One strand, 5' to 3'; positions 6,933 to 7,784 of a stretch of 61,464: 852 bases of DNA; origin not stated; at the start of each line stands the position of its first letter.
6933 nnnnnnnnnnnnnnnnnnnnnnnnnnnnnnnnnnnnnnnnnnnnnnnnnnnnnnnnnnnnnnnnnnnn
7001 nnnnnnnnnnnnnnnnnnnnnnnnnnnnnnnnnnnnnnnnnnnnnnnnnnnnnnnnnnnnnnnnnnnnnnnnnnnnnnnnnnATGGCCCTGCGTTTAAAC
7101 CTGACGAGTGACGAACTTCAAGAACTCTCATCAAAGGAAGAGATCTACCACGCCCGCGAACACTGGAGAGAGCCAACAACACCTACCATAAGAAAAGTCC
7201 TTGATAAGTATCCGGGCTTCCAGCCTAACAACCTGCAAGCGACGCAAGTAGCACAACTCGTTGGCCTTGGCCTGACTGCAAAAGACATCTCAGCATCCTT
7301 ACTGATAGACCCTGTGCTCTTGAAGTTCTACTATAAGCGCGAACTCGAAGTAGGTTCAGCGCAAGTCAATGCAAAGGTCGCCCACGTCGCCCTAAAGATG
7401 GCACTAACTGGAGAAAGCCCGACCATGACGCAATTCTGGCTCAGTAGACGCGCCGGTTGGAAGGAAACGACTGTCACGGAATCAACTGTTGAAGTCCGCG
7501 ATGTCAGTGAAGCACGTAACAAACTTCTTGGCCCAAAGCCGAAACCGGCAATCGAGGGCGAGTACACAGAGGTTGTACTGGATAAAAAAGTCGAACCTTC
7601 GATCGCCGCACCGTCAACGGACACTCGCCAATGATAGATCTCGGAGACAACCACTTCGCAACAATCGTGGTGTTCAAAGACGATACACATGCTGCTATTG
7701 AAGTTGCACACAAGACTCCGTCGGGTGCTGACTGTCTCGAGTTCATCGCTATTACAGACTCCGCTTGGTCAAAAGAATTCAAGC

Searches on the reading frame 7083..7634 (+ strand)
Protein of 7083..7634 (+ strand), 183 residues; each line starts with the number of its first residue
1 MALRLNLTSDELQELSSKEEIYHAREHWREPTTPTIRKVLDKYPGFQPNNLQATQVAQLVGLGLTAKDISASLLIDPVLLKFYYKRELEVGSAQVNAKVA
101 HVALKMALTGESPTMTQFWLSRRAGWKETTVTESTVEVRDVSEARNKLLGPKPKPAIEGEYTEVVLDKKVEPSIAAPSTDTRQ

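Call 21: find_related_loci(query=window:7083-7631:+, collection=viral_contigs, flank=10000)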
Query window:7083-7631:+ (183 aa) in viral_contigs; peptide patterns used: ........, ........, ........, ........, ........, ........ (x = any residue, [..] = any of these).
12 stretches matched a pattern; 5 encode a relative of the query (tblastn E <= 1e-3); 5 distinct loci.
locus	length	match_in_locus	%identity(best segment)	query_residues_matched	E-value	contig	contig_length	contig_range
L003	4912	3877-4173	40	46-133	6e-14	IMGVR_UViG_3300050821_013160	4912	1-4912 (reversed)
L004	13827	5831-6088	39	56-141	1e-12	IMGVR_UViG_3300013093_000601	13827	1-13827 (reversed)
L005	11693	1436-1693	39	56-141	1e-12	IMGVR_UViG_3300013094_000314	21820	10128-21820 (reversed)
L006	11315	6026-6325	28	44-142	1e-10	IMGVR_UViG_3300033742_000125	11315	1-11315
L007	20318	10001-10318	29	46-142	8e-9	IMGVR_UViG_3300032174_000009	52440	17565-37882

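Call 70: search_protein_families(library=pfam, proteins=[window:7083-7634:+], max_evalue=0.01)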
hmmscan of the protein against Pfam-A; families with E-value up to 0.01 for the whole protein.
window:7083-7634:+ (183 aa): 0 families

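Call 71: search_protein_families(library=phrogs, proteins=[window:7083-7634:+], max_evalue=0.01)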
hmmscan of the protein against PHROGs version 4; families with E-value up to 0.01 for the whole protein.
window:7083-7634:+ (183 aa): 2 families
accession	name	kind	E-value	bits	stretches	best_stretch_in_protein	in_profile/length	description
phrog_309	-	head and packaging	4.4e-05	24.6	1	54-151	147-275/319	terminase small subunit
phrog_12540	-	unknown function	0.00023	22.3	1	44-152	20-126/153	-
